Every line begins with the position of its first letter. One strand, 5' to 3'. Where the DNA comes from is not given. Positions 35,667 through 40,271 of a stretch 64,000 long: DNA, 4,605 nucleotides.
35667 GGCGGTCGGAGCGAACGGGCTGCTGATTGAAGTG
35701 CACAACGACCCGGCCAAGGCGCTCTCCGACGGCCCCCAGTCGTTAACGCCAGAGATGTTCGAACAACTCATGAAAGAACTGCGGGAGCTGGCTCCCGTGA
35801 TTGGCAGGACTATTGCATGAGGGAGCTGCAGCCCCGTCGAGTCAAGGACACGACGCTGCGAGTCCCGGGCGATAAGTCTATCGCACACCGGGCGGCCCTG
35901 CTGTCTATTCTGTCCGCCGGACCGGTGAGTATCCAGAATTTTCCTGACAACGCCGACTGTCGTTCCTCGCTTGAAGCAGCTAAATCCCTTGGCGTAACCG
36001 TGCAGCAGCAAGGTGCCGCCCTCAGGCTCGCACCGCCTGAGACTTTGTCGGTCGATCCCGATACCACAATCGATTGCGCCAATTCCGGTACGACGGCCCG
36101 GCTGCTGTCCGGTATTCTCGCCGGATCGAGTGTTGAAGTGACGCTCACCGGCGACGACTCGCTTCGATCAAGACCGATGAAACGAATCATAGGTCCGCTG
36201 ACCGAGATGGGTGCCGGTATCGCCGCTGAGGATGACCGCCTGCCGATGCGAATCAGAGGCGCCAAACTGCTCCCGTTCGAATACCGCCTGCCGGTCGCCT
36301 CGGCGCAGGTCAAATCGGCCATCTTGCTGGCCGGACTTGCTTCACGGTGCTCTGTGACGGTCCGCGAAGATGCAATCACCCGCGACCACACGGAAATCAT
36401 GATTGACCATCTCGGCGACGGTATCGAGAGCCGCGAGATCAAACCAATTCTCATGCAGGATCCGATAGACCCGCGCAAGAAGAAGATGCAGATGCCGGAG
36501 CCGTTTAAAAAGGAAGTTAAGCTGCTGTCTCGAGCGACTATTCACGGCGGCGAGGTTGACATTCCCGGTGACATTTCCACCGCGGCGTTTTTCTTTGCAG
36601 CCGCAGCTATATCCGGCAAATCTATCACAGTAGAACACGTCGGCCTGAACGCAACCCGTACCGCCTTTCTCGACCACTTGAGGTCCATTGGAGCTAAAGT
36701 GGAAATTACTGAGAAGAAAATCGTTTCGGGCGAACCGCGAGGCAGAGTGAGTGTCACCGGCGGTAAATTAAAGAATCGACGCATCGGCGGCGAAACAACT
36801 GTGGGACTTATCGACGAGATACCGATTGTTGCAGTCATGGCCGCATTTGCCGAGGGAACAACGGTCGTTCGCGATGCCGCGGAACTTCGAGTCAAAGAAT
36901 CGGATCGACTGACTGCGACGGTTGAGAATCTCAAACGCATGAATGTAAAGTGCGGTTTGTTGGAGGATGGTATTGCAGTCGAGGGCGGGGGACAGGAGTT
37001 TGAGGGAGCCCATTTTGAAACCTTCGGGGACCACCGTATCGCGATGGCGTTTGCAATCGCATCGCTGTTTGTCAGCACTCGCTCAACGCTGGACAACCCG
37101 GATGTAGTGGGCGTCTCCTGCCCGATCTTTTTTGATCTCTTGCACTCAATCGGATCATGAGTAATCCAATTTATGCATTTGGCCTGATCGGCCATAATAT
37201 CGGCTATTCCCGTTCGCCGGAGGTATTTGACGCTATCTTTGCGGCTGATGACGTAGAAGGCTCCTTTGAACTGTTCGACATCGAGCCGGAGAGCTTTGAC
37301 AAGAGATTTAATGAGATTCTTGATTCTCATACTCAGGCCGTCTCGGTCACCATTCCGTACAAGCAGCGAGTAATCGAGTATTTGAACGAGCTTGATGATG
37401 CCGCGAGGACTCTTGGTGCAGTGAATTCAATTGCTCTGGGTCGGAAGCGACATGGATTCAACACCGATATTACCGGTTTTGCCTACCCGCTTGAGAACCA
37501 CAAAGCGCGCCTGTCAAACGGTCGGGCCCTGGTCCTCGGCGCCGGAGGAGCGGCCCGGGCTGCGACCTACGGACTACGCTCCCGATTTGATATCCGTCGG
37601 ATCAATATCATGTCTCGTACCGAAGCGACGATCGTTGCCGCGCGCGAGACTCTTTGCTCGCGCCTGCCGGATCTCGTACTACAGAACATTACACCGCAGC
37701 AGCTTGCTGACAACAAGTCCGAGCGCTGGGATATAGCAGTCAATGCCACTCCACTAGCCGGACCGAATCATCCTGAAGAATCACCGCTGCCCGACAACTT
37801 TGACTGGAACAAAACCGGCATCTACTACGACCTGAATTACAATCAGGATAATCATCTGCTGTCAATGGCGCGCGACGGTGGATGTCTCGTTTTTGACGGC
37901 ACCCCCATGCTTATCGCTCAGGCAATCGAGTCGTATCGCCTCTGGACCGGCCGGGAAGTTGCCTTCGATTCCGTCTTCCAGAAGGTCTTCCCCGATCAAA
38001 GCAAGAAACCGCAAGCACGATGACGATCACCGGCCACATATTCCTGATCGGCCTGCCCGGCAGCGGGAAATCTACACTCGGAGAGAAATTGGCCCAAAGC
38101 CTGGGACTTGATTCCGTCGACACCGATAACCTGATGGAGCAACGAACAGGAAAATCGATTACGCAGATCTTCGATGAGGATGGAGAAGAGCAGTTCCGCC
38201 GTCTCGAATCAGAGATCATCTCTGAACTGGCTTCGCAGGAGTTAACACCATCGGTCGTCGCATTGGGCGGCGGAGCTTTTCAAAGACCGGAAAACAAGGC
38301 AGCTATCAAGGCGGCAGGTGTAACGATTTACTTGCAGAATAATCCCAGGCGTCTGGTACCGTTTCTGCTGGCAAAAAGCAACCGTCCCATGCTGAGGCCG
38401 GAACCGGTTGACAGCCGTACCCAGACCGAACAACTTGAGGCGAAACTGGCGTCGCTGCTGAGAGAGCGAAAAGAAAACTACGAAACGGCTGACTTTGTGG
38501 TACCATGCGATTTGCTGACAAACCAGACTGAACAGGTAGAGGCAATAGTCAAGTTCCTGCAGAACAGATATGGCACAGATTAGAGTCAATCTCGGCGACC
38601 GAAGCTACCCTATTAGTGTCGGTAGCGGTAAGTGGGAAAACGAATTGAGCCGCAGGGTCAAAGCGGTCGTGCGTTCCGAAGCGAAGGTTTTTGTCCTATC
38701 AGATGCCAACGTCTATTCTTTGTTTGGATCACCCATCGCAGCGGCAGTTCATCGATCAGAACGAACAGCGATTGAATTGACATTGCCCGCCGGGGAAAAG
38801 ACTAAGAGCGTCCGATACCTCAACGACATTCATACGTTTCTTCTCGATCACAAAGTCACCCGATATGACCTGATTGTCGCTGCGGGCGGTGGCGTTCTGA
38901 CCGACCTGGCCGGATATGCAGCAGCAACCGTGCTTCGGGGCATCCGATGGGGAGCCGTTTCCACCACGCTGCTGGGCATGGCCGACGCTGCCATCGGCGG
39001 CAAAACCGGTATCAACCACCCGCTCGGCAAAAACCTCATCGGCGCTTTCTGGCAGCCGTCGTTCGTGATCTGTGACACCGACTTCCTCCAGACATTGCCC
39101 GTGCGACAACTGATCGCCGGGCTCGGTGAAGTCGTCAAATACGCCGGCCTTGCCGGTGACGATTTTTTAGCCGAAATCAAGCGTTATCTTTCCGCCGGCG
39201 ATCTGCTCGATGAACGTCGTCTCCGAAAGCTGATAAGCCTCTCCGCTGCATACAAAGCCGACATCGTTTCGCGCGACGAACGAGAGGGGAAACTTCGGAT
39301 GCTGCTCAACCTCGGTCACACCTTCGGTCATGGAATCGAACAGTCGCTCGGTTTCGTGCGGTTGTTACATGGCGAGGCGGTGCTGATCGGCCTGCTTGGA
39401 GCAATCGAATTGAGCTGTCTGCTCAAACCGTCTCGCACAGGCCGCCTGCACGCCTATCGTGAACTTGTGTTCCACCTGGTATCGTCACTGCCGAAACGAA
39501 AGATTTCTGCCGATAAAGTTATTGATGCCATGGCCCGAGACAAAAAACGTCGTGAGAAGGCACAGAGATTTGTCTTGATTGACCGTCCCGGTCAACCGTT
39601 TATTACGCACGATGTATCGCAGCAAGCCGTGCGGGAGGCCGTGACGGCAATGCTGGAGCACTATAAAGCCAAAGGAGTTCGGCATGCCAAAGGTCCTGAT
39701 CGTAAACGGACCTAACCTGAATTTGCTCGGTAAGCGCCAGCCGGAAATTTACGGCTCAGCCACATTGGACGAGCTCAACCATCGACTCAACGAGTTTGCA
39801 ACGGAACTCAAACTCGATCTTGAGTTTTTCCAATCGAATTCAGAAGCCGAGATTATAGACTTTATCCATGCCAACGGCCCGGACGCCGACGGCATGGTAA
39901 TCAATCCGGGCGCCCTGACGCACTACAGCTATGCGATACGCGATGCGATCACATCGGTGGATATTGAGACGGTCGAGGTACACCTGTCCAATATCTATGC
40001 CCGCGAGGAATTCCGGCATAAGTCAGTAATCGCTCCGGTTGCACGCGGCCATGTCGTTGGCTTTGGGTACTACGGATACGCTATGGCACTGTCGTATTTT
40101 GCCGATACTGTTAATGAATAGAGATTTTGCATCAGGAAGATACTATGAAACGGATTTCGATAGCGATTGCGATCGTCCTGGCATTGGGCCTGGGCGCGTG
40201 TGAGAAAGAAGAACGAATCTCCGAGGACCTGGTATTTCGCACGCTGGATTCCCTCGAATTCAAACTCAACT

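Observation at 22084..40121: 18-gene, about 18-kb translationally coupled aromatic amino acid supraoperon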

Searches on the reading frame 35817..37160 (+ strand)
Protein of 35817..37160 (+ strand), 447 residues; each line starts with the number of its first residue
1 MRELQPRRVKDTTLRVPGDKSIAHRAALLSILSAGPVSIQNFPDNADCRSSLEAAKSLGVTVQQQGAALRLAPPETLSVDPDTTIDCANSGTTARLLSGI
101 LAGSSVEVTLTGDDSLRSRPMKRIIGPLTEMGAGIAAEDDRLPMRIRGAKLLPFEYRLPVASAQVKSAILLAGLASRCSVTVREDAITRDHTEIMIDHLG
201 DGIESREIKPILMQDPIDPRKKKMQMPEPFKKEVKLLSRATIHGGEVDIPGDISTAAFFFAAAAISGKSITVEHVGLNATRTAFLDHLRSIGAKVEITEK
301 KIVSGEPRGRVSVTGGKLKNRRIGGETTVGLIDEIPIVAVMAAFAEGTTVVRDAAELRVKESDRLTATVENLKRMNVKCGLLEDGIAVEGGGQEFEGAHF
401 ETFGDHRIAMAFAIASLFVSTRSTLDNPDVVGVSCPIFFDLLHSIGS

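Call 4: search_protein_families(library=ncbifam, proteins=[window:35817-37160:+], max_evalue=0.00001)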
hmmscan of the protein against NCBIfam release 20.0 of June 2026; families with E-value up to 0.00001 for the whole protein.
window:35817-37160:+ (447 aa): 6 families
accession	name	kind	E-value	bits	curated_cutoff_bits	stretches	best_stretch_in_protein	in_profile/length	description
TIGR01356.1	aroA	equivalog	3.1e-110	368.9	287.25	1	14-446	3-413/415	3-phosphoshikimate 1-carboxyvinyltransferase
NF011381.1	PRK14806.1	equivalog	8e-101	338.4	902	2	234-446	516-727/733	bifunctional prephenate dehydrogenase/3-phosphoshikimate 1-carboxyvinyltransferase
NF008816.0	PRK11860.1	equivalog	2.9e-42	144.6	943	1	10-445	15-435/662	bifunctional 3-phosphoshikimate 1-carboxyvinyltransferase/cytidylate kinase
TIGR01072.1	murA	equivalog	1.9e-20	73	392.7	2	241-427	221-392/416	UDP-N-acetylglucosamine 1-carboxyvinyltransferase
NF006873.0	PRK09369.1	subfamily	4.6e-19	68.4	297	2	241-427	222-392/419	UDP-N-acetylglucosamine 1-carboxyvinyltransferase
NF009470.0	PRK12830.1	equivalog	1.6e-11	43.6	552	0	242-426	221-389/417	UDP-N-acetylglucosamine 1-carboxyvinyltransferase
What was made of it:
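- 35817..37160 (+): aroA, EPSP synthase. TIGR01356, 369 bits (call 4).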

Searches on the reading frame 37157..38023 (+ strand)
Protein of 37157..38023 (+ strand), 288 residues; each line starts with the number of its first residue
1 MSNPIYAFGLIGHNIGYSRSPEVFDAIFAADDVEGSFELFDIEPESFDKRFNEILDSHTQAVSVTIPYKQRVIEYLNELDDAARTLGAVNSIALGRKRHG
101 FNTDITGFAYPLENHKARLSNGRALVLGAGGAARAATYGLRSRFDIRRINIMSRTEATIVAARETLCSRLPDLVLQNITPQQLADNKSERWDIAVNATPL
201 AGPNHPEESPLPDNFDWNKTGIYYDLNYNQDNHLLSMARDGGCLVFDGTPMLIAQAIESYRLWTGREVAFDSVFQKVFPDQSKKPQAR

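Call 4: search_protein_families(library=ncbifam, proteins=[window:37157-38023:+], max_evalue=0.00001)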
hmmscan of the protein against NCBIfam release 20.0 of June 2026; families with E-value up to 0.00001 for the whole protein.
window:37157-38023:+ (288 aa): 17 families
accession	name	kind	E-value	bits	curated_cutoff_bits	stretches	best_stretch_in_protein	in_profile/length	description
TIGR00507.1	aroE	equivalog_domain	1.9e-47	161.7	200.2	1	8-277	3-265/270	shikimate dehydrogenase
NF001314.0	PRK00258.2-2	equivalog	6.1e-44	150.2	248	1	8-272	10-279/290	shikimate dehydrogenase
NF001322.0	PRK00258.3-6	equivalog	2.5e-39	135.3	285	1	3-273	3-259/272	shikimate dehydrogenase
NF001319.0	PRK00258.3-3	equivalog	3.4e-39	134.5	252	1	8-273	9-266/279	shikimate dehydrogenase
NF009201.0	PRK12549.1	subfamily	3.9e-39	134.5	235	1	3-273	5-276/286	shikimate dehydrogenase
NF001310.0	PRK00258.1-2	equivalog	1.7e-36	125.8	221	1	7-276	4-271/279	shikimate dehydrogenase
NF001312.0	PRK00258.1-4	equivalog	2.9e-36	125.2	295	1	8-271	12-271/285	shikimate dehydrogenase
NF001311.0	PRK00258.1-3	equivalog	6.5e-32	110.8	235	1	9-267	9-259/279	shikimate dehydrogenase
NF001315.0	PRK00258.2-4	equivalog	4.8e-31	108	413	1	11-277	13-279/284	shikimate dehydrogenase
NF009200.0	PRK12548.1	subfamily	5e-31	108.1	432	1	8-275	12-285/289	shikimate dehydrogenase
TIGR01809.1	Shik-DH-AROM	equivalog_domain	4.2e-30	104.9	196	1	8-275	8-280/282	shikimate dehydrogenase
NF001313.0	PRK00258.2-1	equivalog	1.8e-29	103.2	431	1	8-278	12-287/290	shikimate dehydrogenase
NF001316.0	PRK00258.2-5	equivalog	2.8e-27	95.7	247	1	7-274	3-254/263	shikimate dehydrogenase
NF010631.0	PRK14027.1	equivalog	1.1e-23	84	515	1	8-269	7-272/283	quinate/shikimate dehydrogenase (NAD+)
NF006802.0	PRK09310.1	equivalog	3.8e-21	75.4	598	1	7-267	217-457/477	bifunctional 3-dehydroquinate dehydratase/shikimate dehydrogenase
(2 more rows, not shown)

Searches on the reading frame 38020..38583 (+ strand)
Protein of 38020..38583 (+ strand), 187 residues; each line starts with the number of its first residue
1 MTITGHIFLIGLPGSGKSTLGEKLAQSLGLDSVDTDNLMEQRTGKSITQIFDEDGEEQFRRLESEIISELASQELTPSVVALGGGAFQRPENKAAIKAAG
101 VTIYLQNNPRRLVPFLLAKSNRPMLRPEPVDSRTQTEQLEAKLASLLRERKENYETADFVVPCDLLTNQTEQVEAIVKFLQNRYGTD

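Call 4: search_protein_families(library=ncbifam, proteins=[window:38020-38583:+], max_evalue=0.00001)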
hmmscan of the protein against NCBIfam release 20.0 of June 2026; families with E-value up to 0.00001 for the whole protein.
window:38020-38583:+ (187 aa): 12 families
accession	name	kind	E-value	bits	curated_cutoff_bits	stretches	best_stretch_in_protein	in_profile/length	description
NF010553.0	PRK13947.1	equivalog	4.3e-34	118.2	204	1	7-185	4-171/173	shikimate kinase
NF010552.0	PRK13946.1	equivalog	3.5e-33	114.9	186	1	6-183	25-190/198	shikimate kinase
NF010555.0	PRK13949.1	equivalog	2.3e-31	109.2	180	1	6-181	3-170/175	shikimate kinase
NF010554.0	PRK13948.1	equivalog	1.6e-28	99.6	217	1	6-180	12-173/192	shikimate kinase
NF003456.0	PRK05057.1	equivalog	3.2e-28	98.8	195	1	5-180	5-170/173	shikimate kinase AroK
NF002988.0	PRK03731.1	equivalog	4.9e-27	94.7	161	1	5-181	3-169/174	shikimate kinase AroL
NF006610.0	PRK09169.1-4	subfamily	1e-26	92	4299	1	7-161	2868-3011/3056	hypothetical protein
NF010556.0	PRK13951.1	equivalog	3.1e-26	92.3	560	1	6-129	2-121/492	bifunctional shikimate kinase AroK/3-dehydroquinate synthase AroB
NF040667.1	hom_kin_desulfo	exception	5.4e-24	84.9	197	1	7-180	3-162/163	homoserine kinase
NF006015.0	PRK08154.1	subfamily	3.4e-21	75.7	204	1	6-167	138-290/314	anaerobic benzoate catabolism transcriptional regulator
NF001866.0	PRK00625.1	equivalog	1.6e-17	64.2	142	1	6-114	2-111/173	shikimate kinase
NF010627.0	PRK14021.1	equivalog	2.6e-16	59.1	565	1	7-128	9-132/542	bifunctional shikimate kinase/3-dehydroquinate synthase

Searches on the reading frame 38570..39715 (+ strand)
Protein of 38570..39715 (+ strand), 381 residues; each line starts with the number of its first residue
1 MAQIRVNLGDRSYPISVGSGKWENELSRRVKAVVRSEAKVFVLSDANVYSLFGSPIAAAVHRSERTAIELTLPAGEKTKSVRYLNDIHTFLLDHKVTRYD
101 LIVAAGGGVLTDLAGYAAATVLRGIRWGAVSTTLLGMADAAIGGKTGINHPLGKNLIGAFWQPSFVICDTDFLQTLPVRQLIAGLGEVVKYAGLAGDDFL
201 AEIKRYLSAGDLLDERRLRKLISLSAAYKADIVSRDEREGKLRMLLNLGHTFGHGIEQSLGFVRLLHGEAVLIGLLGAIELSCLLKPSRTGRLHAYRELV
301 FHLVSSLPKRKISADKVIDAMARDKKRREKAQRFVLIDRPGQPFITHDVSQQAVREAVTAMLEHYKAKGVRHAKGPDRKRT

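Call 4: search_protein_families(library=ncbifam, proteins=[window:38570-39715:+], max_evalue=0.00001)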
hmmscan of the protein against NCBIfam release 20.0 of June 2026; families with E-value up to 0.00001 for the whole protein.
window:38570-39715:+ (381 aa): 5 families
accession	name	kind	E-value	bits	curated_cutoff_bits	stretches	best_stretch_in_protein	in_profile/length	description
TIGR01357.1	aroB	equivalog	4.9e-95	318.6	305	1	15-357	3-342/344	3-dehydroquinate synthase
TIGR04425.1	P_lya_rel_AroB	hypoth_equivalog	1.5e-65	221.6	400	1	27-363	17-346/348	AroB-related putative sugar phosphate phospholyase (cyclizing)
NF010627.0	PRK14021.1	equivalog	2.3e-56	191.3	565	1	64-359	235-538/542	bifunctional shikimate kinase/3-dehydroquinate synthase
NF004852.0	PRK06203.1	equivalog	6.5e-42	143.8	333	1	68-368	90-398/407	3-dehydroquinate synthase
NF010556.0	PRK13951.1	equivalog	1.9e-33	116.1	560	1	69-329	208-462/492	bifunctional shikimate kinase AroK/3-dehydroquinate synthase AroB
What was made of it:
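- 38570..39715 (+): aroB, 3-dehydroquinate synthase. TIGR01357, 319 bits (call 4).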

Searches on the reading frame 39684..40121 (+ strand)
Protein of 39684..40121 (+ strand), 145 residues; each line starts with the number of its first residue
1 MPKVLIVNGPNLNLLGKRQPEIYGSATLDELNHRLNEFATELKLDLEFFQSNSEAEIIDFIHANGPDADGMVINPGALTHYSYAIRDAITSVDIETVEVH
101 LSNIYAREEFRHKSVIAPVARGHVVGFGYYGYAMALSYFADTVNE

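Call 4: search_protein_families(library=ncbifam, proteins=[window:39684-40121:+], max_evalue=0.00001)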
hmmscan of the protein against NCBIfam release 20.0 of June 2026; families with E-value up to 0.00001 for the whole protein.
window:39684-40121:+ (145 aa): 5 families
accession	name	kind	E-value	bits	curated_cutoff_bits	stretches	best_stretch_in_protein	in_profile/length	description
NF003805.0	PRK05395.1-2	subfamily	1.1e-62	209.9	146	1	2-144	2-144/147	type II 3-dehydroquinate dehydratase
NF003807.0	PRK05395.1-4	subfamily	4.1e-61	204.9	130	1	2-143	4-145/148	type II 3-dehydroquinate dehydratase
TIGR01088.1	aroQ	equivalog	1.1e-59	200.1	169.85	1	3-142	1-140/141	type II 3-dehydroquinate dehydratase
NF003806.0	PRK05395.1-3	subfamily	3e-55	185.8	171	1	3-143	4-144/149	type II 3-dehydroquinate dehydratase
NF003804.0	PRK05395.1-1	subfamily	2.5e-51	173.3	195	1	2-143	5-147/151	type II 3-dehydroquinate dehydratase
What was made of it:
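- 39684..40121 (+): aroQ, type II 3-dehydroquinate dehydratase. TIGR01088, 200 bits (call 4).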
